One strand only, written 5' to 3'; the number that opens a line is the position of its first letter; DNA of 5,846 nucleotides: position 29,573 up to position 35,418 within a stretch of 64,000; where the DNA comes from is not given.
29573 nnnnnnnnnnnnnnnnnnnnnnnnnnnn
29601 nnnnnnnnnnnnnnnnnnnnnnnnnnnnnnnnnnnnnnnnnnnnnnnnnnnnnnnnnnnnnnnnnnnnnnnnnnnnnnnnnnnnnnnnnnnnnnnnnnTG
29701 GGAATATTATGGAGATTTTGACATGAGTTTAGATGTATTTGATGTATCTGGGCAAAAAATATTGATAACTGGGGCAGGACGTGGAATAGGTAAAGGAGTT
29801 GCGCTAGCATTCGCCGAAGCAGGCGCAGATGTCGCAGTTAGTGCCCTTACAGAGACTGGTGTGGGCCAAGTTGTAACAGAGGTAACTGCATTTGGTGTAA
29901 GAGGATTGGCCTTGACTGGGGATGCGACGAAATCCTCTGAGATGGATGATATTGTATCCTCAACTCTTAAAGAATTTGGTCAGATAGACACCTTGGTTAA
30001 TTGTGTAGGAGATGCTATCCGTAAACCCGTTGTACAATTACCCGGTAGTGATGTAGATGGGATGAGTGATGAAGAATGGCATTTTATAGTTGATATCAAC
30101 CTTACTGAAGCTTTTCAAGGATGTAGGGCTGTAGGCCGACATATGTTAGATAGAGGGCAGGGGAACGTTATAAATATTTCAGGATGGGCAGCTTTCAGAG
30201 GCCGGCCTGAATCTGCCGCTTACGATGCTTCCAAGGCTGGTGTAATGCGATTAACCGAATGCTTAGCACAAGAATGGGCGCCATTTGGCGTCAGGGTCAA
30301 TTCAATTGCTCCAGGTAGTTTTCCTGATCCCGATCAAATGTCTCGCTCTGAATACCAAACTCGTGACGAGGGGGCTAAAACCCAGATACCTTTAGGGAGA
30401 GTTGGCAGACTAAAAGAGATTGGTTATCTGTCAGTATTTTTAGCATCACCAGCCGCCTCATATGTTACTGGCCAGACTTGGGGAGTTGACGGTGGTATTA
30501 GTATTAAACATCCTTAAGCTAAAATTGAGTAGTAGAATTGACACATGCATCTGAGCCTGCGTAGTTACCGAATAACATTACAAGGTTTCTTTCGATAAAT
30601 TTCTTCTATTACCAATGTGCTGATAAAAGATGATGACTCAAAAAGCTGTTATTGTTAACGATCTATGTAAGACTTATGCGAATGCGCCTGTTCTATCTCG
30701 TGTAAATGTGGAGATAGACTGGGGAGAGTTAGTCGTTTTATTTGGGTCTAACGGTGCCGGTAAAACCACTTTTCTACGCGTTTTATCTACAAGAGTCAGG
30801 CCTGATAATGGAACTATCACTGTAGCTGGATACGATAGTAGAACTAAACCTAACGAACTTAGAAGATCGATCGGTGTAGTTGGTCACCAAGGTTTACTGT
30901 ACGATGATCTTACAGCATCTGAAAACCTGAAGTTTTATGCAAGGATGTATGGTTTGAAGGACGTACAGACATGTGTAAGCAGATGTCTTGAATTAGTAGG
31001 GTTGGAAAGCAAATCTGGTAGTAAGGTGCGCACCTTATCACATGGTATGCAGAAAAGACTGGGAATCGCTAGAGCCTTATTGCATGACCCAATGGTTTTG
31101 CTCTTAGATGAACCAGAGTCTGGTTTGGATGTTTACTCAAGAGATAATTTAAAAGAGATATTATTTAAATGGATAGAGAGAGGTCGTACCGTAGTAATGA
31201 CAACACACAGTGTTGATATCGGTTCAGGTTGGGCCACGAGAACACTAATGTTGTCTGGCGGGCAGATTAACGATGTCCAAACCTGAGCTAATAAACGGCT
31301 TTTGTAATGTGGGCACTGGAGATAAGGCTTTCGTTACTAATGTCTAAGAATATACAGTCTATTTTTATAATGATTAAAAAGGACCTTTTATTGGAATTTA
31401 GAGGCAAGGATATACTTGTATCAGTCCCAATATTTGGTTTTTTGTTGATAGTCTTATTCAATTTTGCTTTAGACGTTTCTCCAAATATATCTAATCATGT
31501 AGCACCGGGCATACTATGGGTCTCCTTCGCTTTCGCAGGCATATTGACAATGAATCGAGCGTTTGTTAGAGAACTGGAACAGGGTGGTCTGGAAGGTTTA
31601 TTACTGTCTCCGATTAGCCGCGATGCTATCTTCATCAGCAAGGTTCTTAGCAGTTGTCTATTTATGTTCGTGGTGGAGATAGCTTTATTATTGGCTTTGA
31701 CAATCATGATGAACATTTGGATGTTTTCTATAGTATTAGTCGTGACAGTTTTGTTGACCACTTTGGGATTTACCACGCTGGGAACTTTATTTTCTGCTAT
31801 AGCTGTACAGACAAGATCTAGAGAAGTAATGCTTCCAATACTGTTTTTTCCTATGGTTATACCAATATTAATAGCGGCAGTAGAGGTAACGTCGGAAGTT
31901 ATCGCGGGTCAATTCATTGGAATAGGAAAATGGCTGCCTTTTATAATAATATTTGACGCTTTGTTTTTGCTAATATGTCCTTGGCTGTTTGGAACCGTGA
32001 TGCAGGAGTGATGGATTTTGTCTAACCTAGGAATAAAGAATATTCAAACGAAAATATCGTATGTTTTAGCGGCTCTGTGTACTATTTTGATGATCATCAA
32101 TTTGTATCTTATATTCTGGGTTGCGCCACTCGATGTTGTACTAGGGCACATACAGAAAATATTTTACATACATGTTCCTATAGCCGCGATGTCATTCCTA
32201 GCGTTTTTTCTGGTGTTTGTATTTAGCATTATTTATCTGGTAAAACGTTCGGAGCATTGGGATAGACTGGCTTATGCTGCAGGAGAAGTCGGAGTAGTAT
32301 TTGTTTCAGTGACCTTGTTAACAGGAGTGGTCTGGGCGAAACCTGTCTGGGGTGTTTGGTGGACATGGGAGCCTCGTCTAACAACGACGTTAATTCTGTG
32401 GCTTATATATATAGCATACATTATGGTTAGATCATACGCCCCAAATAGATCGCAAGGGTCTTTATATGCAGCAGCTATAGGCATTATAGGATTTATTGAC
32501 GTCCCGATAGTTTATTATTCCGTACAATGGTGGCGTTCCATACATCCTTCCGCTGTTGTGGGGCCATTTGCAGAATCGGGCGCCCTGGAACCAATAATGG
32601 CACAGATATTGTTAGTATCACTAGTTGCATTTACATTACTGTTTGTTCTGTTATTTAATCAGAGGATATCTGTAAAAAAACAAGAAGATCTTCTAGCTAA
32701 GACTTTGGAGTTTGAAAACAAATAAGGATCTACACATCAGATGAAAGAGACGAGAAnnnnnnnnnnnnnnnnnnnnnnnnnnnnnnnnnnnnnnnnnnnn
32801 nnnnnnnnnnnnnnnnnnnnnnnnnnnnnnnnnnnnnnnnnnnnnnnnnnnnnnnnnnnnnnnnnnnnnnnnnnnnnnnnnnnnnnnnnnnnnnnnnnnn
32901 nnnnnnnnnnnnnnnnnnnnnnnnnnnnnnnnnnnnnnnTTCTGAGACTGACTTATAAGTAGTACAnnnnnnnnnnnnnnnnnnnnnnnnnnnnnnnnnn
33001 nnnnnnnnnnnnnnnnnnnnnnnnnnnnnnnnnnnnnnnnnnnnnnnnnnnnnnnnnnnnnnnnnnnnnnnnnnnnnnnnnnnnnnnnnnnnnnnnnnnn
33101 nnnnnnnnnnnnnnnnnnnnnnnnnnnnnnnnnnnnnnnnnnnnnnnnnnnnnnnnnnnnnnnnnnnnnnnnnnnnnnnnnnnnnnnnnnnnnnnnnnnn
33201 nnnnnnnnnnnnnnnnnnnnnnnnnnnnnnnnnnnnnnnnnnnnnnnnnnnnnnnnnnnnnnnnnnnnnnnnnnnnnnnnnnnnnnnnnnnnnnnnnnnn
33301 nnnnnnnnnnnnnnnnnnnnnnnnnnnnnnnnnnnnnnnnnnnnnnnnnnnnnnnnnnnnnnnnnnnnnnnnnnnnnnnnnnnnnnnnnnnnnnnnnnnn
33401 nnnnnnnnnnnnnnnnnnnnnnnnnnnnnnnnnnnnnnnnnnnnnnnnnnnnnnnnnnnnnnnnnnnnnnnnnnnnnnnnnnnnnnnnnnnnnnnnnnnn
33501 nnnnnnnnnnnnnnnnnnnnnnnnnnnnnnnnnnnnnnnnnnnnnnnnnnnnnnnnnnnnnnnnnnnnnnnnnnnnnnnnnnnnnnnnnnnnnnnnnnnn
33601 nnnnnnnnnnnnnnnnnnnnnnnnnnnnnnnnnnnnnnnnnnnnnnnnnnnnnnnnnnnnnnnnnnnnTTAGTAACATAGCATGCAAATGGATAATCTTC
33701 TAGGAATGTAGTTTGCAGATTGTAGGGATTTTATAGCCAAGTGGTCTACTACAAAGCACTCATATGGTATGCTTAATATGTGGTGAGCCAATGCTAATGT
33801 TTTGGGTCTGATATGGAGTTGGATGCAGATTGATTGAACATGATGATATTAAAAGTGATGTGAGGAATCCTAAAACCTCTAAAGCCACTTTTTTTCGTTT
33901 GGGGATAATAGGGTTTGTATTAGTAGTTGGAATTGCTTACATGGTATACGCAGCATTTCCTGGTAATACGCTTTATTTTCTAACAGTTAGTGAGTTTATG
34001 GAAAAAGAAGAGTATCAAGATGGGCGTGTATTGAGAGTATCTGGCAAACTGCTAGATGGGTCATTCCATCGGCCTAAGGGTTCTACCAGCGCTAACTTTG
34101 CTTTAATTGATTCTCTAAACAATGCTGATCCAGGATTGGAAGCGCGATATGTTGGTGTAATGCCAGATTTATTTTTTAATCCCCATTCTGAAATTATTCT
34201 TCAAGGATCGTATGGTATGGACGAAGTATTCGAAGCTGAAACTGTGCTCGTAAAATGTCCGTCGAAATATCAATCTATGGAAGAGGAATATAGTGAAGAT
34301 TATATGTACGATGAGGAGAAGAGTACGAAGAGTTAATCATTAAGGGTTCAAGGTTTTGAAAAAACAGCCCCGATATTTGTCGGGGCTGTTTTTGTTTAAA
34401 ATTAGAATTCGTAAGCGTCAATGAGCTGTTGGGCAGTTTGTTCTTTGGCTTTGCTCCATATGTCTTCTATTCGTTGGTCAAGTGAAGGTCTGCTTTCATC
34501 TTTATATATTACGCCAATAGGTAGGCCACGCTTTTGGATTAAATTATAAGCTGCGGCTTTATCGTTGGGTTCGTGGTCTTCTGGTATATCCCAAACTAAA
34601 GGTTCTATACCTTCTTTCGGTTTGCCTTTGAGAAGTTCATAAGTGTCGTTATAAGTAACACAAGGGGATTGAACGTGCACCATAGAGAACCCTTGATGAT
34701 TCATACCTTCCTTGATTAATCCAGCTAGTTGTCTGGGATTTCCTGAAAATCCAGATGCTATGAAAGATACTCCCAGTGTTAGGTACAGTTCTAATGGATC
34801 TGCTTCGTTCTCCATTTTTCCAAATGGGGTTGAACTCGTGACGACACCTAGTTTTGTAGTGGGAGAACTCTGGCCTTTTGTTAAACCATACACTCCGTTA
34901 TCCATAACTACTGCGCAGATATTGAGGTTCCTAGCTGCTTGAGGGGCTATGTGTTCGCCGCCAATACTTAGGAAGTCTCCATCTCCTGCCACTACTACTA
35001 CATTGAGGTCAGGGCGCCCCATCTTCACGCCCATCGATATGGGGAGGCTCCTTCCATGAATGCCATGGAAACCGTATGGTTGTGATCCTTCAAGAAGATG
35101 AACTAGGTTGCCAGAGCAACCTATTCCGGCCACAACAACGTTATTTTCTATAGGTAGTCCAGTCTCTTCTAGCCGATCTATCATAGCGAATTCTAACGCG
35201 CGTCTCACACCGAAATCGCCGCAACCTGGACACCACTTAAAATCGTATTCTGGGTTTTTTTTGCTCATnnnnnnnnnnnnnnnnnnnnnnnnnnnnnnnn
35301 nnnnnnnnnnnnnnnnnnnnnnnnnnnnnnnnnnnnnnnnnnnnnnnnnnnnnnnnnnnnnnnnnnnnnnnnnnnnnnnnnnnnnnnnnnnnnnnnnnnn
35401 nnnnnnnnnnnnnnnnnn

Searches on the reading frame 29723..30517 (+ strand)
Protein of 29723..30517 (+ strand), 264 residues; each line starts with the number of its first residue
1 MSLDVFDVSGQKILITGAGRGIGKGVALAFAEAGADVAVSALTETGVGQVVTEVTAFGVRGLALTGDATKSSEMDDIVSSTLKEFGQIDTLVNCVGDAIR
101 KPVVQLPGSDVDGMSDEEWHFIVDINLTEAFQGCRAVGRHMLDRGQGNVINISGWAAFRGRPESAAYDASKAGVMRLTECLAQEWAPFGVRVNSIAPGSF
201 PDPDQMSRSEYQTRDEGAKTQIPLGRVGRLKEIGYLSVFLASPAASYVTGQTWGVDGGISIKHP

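Call 56: search_protein_families(library=pfam, proteins=[window:29723-30517:+], max_evalue=0.00001)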
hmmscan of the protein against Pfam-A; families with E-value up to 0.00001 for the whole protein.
window:29723-30517:+ (264 aa): 2 families
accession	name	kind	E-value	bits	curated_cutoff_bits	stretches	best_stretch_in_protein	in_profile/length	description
PF13561.12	adh_short_C2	-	1.1e-54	185.9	27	1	17-259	1-235/236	Enoyl-(Acyl carrier protein) reductase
PF00106.31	adh_short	-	2.4e-46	158.1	26.6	1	12-200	2-182/195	short chain dehydrogenase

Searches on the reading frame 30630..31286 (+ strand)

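Call 56: search_protein_families(library=pfam, proteins=[window:30630-31286:+], max_evalue=0.00001)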
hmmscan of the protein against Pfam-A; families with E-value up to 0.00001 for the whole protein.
window:30630-31286:+ (218 aa): 2 families
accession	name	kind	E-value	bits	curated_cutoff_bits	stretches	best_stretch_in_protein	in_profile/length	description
PF00005.33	ABC_tran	-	4.6e-30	105.4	25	1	22-162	1-135/137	ABC transporter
PF13304.12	AAA_21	-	9.9e-15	55.8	27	1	134-194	236-299/304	AAA domain, putative AbiEii toxin, Type IV TA system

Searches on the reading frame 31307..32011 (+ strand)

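Call 56: search_protein_families(library=pfam, proteins=[window:31307-32011:+], max_evalue=0.00001)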
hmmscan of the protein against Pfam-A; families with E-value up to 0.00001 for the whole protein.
window:31307-32011:+ (234 aa): 4 families
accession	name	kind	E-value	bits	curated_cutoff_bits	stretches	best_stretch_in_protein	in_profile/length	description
PF03379.19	CcmB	-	1.7e-33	116.3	24.9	1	21-228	3-209/215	CcmB protein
PF01061.29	ABC2_membrane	-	1.6e-09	38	26.9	1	18-185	2-175/211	ABC-2 type transporter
PF12679.13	ABC2_membrane_2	-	3.7e-08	33.4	27.2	1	69-192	73-205/283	ABC-2 family transporter protein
PF12698.13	ABC2_membrane_3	-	2.5e-06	27.2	31.6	1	59-229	158-321/347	ABC-2 family transporter protein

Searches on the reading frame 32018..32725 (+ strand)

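Call 56: search_protein_families(library=pfam, proteins=[window:32018-32725:+], max_evalue=0.00001)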
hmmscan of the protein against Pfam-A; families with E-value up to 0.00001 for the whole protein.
window:32018-32725:+ (235 aa): 1 family
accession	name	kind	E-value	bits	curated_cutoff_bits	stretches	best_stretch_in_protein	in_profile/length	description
PF01578.25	Cytochrom_C_asm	-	8.9e-33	114.2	29.9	1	11-175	29-211/212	Cytochrome C assembly protein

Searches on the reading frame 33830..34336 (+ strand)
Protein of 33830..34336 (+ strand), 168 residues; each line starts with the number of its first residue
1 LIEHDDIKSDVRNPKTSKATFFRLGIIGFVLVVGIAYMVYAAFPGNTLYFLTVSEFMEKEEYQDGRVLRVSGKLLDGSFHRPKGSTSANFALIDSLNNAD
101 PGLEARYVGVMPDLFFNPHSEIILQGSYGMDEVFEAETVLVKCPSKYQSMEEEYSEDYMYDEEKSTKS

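Call 56: search_protein_families(library=pfam, proteins=[window:33830-34336:+], max_evalue=0.00001)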
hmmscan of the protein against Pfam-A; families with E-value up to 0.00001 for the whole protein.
window:33830-34336:+ (168 aa): 1 family
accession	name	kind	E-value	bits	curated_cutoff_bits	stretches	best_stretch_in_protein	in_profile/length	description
PF03100.22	CcmE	-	1.1e-21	77.4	24.6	1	49-148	3-97/99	CcmE domain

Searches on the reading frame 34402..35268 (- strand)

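Call 56: search_protein_families(library=pfam, proteins=[window:34402-35268:-], max_evalue=0.00001)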
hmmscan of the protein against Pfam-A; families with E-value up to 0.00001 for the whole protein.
window:34402-35268:- (288 aa): 2 families
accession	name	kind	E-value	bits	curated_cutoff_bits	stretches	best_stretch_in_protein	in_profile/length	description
PF02775.26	TPP_enzyme_C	-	1.2e-27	97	21.9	1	62-199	21-151/151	Thiamine pyrophosphate enzyme, C-terminal TPP binding domain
PF12367.13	PFO_beta_C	-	4.1e-09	36.8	24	1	203-269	1-63/66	Pyruvate ferredoxin oxidoreductase beta subunit C terminal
